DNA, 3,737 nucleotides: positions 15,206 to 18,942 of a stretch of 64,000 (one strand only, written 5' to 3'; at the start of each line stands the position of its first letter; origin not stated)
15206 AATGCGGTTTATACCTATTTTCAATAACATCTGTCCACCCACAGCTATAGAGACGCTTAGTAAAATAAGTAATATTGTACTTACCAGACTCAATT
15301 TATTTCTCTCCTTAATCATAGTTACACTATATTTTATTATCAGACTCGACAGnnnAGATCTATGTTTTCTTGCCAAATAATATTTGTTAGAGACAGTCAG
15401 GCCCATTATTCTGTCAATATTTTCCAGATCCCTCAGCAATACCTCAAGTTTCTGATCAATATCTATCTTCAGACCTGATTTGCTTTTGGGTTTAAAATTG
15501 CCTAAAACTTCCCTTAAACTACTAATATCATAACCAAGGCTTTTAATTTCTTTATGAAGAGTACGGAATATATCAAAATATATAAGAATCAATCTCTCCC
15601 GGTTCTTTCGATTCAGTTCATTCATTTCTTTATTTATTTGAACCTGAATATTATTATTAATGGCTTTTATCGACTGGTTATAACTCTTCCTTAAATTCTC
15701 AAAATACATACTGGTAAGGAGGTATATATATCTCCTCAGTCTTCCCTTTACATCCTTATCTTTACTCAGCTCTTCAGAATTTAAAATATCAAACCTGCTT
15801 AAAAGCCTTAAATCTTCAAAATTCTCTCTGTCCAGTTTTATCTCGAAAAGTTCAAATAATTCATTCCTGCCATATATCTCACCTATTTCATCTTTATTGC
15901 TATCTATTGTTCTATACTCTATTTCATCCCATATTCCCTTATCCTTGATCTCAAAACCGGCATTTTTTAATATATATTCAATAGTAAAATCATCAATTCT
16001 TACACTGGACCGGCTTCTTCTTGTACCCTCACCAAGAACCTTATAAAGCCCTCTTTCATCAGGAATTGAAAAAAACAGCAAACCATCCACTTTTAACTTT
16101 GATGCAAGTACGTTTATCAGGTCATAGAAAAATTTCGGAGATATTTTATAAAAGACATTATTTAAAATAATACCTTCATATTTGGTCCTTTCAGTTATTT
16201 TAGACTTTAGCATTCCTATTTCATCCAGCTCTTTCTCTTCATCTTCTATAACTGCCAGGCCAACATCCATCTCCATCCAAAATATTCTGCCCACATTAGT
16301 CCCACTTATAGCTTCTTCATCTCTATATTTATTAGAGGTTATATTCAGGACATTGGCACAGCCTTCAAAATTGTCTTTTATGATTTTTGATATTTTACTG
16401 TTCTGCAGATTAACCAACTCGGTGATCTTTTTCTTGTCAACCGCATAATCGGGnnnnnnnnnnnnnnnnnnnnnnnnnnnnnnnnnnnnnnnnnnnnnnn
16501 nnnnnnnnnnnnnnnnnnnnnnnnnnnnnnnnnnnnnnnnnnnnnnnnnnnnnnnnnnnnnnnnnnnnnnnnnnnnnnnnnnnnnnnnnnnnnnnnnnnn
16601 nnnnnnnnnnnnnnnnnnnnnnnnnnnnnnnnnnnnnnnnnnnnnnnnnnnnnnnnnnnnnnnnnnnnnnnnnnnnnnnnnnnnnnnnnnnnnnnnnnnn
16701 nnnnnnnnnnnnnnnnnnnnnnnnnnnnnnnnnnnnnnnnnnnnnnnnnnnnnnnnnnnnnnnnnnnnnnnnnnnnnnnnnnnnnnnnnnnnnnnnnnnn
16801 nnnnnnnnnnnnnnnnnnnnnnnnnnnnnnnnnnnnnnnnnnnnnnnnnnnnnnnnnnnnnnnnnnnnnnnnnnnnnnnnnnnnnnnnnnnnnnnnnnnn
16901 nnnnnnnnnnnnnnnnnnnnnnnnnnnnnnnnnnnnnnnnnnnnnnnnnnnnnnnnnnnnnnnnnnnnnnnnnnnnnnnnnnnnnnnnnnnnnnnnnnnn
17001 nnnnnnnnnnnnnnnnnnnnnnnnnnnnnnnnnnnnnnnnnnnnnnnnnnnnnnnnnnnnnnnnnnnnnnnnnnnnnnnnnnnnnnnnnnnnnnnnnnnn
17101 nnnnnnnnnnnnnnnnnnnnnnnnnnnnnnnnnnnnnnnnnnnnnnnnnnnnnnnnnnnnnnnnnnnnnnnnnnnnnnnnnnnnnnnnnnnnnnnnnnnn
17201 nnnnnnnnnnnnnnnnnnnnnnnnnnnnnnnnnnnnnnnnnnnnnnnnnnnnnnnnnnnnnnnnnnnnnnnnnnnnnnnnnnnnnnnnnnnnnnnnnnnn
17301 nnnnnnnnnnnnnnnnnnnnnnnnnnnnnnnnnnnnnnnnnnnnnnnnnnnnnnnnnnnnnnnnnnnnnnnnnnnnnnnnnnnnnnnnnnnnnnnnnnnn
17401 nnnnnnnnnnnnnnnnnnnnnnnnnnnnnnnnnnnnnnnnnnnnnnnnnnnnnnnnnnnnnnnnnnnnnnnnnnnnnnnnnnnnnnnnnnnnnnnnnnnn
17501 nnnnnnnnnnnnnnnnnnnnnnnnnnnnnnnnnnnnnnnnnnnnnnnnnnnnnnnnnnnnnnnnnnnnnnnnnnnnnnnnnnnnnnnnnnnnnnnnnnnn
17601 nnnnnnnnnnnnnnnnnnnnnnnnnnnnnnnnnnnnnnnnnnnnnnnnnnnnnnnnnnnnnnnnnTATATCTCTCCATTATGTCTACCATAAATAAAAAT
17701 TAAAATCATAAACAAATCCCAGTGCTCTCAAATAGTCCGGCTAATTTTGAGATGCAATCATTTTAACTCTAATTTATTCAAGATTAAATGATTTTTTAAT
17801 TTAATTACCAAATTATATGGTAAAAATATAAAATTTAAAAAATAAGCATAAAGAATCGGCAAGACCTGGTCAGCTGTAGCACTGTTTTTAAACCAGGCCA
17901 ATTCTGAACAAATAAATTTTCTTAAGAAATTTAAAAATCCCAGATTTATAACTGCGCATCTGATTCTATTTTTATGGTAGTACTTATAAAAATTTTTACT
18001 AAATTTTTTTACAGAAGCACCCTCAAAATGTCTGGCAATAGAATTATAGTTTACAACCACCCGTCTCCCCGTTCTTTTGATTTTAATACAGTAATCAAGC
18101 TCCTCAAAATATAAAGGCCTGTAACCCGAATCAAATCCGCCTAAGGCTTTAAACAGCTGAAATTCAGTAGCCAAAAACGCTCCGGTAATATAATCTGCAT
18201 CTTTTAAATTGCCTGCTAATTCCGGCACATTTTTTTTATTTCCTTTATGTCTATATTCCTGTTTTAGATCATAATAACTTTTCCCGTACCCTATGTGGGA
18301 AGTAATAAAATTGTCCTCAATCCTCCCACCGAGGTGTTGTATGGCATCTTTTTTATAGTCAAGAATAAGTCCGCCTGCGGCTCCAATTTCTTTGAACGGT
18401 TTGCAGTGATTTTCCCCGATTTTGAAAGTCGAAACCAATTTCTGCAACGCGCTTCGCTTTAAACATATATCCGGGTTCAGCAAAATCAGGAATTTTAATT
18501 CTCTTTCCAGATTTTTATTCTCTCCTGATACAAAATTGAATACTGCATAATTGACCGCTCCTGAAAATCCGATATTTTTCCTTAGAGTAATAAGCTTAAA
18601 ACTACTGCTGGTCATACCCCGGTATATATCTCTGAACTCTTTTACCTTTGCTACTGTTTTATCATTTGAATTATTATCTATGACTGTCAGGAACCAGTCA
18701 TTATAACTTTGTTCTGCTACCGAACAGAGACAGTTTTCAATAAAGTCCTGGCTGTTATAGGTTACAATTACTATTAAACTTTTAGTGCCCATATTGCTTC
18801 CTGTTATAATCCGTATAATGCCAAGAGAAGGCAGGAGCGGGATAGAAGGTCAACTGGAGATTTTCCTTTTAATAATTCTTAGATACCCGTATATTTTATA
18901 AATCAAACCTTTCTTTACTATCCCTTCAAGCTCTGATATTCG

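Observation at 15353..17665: Glycosyltransferase fused to a degenerate methyltransferase-like domain and a C-terminal coiled-coil, a possible second (pseudo-enzyme) ruler/terminator scaffold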

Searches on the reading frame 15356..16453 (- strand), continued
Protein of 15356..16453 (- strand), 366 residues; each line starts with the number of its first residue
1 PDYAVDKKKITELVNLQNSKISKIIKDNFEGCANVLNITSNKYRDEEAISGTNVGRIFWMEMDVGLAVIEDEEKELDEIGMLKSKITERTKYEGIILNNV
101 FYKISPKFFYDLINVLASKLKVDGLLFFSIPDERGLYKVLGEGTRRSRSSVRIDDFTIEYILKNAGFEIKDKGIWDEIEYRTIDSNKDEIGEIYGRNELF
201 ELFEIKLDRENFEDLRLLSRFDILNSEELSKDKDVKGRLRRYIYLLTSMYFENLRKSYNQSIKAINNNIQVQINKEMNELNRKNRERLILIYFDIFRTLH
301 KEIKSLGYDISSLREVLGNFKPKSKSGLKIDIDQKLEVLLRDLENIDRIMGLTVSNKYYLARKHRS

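Call 68: find_encoding_contigs(protein=P0144, flank=8000, max_places=2)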
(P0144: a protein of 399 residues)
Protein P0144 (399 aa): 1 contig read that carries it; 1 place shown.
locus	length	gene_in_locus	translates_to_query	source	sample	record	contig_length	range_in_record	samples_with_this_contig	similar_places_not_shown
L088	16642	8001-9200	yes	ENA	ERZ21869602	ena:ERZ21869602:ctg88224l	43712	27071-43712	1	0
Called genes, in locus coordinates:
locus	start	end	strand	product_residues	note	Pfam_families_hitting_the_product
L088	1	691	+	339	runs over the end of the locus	PF01370:Epimerase, PF02719:Polysacc_synt_2, PF07993:NAD_binding_4 (weak), PF16363:GDP_Man_Dehyd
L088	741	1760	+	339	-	PF00288:GHMP_kinases_N, PF08544:GHMP_kinases_C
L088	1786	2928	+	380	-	PF13439:Glyco_transf_4, PF20706:GT4-conflict, PF00534:Glycos_transf_1, PF13692:Glyco_trans_1_4, PF13524:Glyco_trans_1_2 (weak)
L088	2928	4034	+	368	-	PF13439:Glyco_transf_4, PF13477:Glyco_trans_4_2 (weak), PF13579:Glyco_trans_4_4 (weak), PF20706:GT4-conflict, PF00534:Glycos_transf_1, PF13692:Glyco_trans_1_4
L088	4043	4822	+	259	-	PF01061:ABC2_membrane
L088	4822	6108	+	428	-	PF00005:ABC_tran, PF14524:Wzt_C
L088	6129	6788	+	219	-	PF13580:SIS_2, PF01380:SIS (weak)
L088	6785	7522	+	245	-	PF00483:NTP_transferase, PF12804:NTP_transf_3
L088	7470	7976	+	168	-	PF08645:PNK3P (weak), PF13419:HAD_2 (weak), PF13242:Hydrolase_like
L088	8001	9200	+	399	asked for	PF13489:Methyltransf_23, PF07021:MetW (weak), PF08241:Methyltransf_11, PF08242:Methyltransf_12 (weak), PF13649:Methyltransf_25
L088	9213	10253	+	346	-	PF00534:Glycos_transf_1, PF13692:Glyco_trans_1_4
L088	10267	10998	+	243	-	-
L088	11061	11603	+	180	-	PF00534:Glycos_transf_1, PF13692:Glyco_trans_1_4 (weak)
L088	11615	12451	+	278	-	PF01073:3Beta_HSD (faint), PF01370:Epimerase, PF04321:RmlD_sub_bind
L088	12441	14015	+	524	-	-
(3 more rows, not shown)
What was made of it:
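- The nearest active methyltransferases are in Wzm/Wzt-CBM loci (call 68).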

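Call 69: find_encoding_contigs(protein=P0147, flank=8000, max_places=2)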
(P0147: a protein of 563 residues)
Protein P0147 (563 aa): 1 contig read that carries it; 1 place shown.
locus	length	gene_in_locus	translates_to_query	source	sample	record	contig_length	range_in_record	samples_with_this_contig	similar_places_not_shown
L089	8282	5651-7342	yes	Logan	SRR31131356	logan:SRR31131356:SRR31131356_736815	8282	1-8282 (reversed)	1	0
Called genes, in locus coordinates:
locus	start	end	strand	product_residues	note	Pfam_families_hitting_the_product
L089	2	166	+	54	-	?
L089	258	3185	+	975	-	PF05048:NosD (weak), PF13229:Beta_helix (weak), PF05048:NosD (weak), PF13229:Beta_helix, PF05048:NosD, PF13229:Beta_helix, PF05048:NosD, PF13229:Beta_helix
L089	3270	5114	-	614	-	PF11028:TMEM260_N (weak), PF13231:PMT_2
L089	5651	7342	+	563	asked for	PF13489:Methyltransf_23, PF07021:MetW, PF08241:Methyltransf_11, PF08242:Methyltransf_12 (weak), PF13649:Methyltransf_25, PF13847:Methyltransf_31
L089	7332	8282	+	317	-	?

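Call 70: find_encoding_contigs(protein=P0145, flank=8000, max_places=2)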
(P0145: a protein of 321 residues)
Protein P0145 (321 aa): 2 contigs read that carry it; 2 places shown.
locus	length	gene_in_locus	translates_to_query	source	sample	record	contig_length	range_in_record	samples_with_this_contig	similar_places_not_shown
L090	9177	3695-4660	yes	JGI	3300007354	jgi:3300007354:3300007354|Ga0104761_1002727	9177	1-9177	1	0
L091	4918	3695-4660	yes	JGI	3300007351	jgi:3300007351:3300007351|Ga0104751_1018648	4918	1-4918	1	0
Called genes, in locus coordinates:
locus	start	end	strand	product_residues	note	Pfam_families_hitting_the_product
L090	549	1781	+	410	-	PF13439:Glyco_transf_4 (faint), PF13579:Glyco_trans_4_4, PF20706:GT4-conflict, PF00534:Glycos_transf_1, PF13692:Glyco_trans_1_4, PF13524:Glyco_trans_1_2, PF00982:Glyco_transf_20 (weak)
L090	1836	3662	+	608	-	PF00664:ABC_membrane, PF00005:ABC_tran, PF02463:SMC_N (weak)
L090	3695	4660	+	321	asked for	PF13489:Methyltransf_23, PF02353:CMAS (weak), PF07021:MetW, PF08241:Methyltransf_11, PF08242:Methyltransf_12, PF13649:Methyltransf_25, PF13847:Methyltransf_31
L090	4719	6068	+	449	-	PF00535:Glycos_transf_2, PF10111:Glyco_tranf_2_2, PF13506:Glyco_transf_21, PF13641:Glyco_tranf_2_3, PF13632:Glyco_trans_2_3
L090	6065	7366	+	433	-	PF13439:Glyco_transf_4 (faint), PF00534:Glycos_transf_1, PF13692:Glyco_trans_1_4, PF13524:Glyco_trans_1_2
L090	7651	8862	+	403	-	-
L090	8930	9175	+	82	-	?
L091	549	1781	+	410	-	PF13439:Glyco_transf_4 (faint), PF13579:Glyco_trans_4_4, PF20706:GT4-conflict, PF00534:Glycos_transf_1, PF13692:Glyco_trans_1_4, PF13524:Glyco_trans_1_2, PF00982:Glyco_transf_20 (weak)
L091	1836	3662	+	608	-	PF00664:ABC_membrane, PF00005:ABC_tran, PF02463:SMC_N (weak)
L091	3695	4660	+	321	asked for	PF13489:Methyltransf_23, PF02353:CMAS (weak), PF07021:MetW, PF08241:Methyltransf_11, PF08242:Methyltransf_12, PF13649:Methyltransf_25, PF13847:Methyltransf_31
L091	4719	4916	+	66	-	?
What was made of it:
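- The closest genuine methyltransferases lie in glycan loci: P0144 next to Wzm, Wzt_C and GT4s; P0145 next to an ABC exporter and GTs; P0147 next to a GT-C (calls 68-70).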

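Call 75: fold_search(model_id=the predicted structure, library=pdb)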
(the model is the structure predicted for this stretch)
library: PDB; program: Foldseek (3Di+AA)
matches with E <= 10: 1707; with E <= 0.001: 260
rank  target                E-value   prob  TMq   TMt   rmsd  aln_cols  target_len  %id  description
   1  9sm1_C                5.6e-06  1.00  0.28  0.33   9.6       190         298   10  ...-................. from Pseudomonas chlororaphis in complex with SAH and FPP (released 2025-12-31)
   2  4qdk_B                8.3e-06  1.00  0.27  0.41   6.8       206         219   16  Crystal structure of magnesium protoporphyrin IX methyltransferase (ChlM) from Synechocystis PCC 6803 with bound SAH (released 2014-08-06)
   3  9sm1_E                8.8e-06  1.00  0.28  0.35   8.8       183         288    9  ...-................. from Pseudomonas chlororaphis in complex with SAH and FPP (released 2025-12-31)
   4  8j3g                  1.0e-05  1.00  0.28  0.32   6.6       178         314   10  Crystal structure of apo (S)-norcoclaurine 6-O-methyltransferase from Coptis chinensis (released 2024-10-23)
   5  9sm1_A                1.1e-05  1.00  0.27  0.32   8.8       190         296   10  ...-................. from Pseudomonas chlororaphis in complex with SAH and FPP (released 2025-12-31)
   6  4qdk_A                1.1e-05  1.00  0.27  0.41   7.1       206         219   14  Crystal structure of magnesium protoporphyrin IX methyltransferase (ChlM) from Synechocystis PCC 6803 with bound SAH (released 2014-08-06)
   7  7qos_A                1.2e-05  1.00  0.30  0.31   8.8       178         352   13  Cyclopropane fatty acid synthase from Aquifex aeolicous with bound ligands (released 2022-02-02)
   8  9sm3_D                1.2e-05  1.00  0.27  0.33   9.8       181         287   12  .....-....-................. from Pseudomonas chlororaphis in complex with SAH (released 2025-12-31)
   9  7qos_B                1.3e-05  1.00  0.29  0.30   9.0       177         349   14  Cyclopropane fatty acid synthase from Aquifex aeolicous with bound ligands (released 2022-02-02)
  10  3gwz_A                1.3e-05  1.00  0.28  0.30   9.6       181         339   16  Structure of the Mitomycin 7-O-methyltransferase MmcR (released 2010-04-07)
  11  9sm3_A                1.4e-05  1.00  0.27  0.33   9.7       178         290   12  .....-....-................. from Pseudomonas chlororaphis in complex with SAH (released 2025-12-31)
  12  5z9o_B                1.5e-05  1.00  0.30  0.29   9.4       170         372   12  The crystal structure of Cyclopropane-fatty-acyl-phospholipid synthase from Lactobacillus acidophilus (released 2019-03-06)
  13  3dli_A                1.6e-05  1.00  0.28  0.44   8.9       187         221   17  Crystal structure of a SAM dependent methyltransferase from Archaeoglobus fulgidus (released 2008-07-15)
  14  8bgt_A                1.9e-05  1.00  0.24  0.27   7.4       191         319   15  O-Methyltransferase Plu4890 in complex with SAM (released 2023-03-08)
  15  7pg7                  2.2e-05  1.00  0.29  0.31   9.6       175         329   13  10-decarboxylase TamK from Streptomyces tsukubaensis (released 2022-08-24)
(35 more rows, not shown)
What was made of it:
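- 15896..16366 (-): aa 434-590: core with a class I SAM-methyltransferase fold (Methyltransf_23-like), probably non-catalytic. Foldseek E 6e-6 to 1e-4 (call 75).
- On Class I SAM-dependent methyltransferases (Methyltransf_23/11-like): The Foldseek top 50 are likewise all methyltransferase-fold proteins (call 75).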

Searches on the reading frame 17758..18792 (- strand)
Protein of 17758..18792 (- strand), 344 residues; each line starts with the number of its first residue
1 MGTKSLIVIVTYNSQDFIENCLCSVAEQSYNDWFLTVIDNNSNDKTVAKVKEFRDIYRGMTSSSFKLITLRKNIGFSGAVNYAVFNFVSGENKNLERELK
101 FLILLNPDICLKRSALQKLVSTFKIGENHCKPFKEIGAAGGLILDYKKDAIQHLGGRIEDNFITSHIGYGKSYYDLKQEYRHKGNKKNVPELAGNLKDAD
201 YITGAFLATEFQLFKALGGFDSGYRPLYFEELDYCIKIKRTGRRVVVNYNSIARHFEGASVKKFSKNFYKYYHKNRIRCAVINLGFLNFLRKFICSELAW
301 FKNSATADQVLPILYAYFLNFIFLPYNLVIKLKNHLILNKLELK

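Call 7: search_protein_families(library=pfam, proteins=[window:17758-18792:-], max_evalue=0.001)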
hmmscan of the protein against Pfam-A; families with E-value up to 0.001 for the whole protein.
window:17758-18792:- (344 aa): 2 families
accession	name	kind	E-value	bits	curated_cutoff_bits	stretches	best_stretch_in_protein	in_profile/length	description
PF00535.33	Glycos_transf_2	-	2.5e-17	63.7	23.3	1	7-125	2-105/168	Glycosyl transferase family 2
PF13641.12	Glyco_tranf_2_3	-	4.4e-09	37.1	27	1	7-266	5-222/230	Glycosyltransferase like family 2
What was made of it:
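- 17758..18792 (-): Upstream GT2 (344 aa), the likely functional partner. Pfam GT2 (call 7).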

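Call 35: search_protein_families(library=ncbifam, proteins=[window:17758-18792:-], max_evalue=0.001)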
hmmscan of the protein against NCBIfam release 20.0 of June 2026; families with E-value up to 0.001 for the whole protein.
window:17758-18792:- (344 aa): 12 families
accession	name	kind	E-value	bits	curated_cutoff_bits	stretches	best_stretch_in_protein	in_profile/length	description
NF047683.1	TeichurnBiosyTuaG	equivalog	6.9e-09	35.7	400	1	6-84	7-82/252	teichuronic acid biosynthesis protein TuaG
TIGR03111.1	glyc2_xrt_Gpos1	hypoth_equivalog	9.2e-08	31.3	363.95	1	7-128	53-161/439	TIGR03111 family XrtG-associated glycosyltransferase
NF053739.1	GlytfEpsEBac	equivalog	4.7e-07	29.1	450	1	6-83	4-77/265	glycosyltransferase EpsE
NF050050.1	ProtGlycPglI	equivalog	5.2e-06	26.1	500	1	7-129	6-114/306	GalNAc(5)-diNAcBac-PP-undecaprenol beta-1,3-glucosyltransferase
TIGR03469.1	HpnB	hypoth_equivalog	7.8e-06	25.2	379.25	1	7-123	48-160/386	hopene-associated glycosyltransferase HpnB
NF007482.0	PRK10073.1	equivalog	1e-05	24.7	423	1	7-81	10-78/334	glycosyltransferase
NF041875.1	EPS_EpsD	equivalog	1.8e-05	24.3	370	0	7-54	3-52/325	exopolysaccharide biosynthesis glycosyltransferase EpsD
NF038302.1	EPS_HpsE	equivalog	2.2e-05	23.6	300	1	7-58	5-59/307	hormogonium polysaccharide biosynthesis glycosyltransferase HpsE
TIGR03937.1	PgaC_IcaA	equivalog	4.2e-05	22.7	422.3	1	7-123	49-150/407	poly-beta-1,6-N-acetyl-D-glucosamine synthase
NF038299.1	EPS_HpsN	equivalog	0.00037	19.6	425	0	7-256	5-221/317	hormogonium polysaccharide biosynthesis glycosyltransferase HpsN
NF045692.1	OglycostaseCruG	equivalog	0.00051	19.1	600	1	6-54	44-92/386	2'-O-glycosyltransferase CruG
TIGR04283.1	glyco_like_mftF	equivalog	0.00071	19.2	182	0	7-54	3-50/221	TIGR04283 family arsenosugar biosynthesis glycosyltransferase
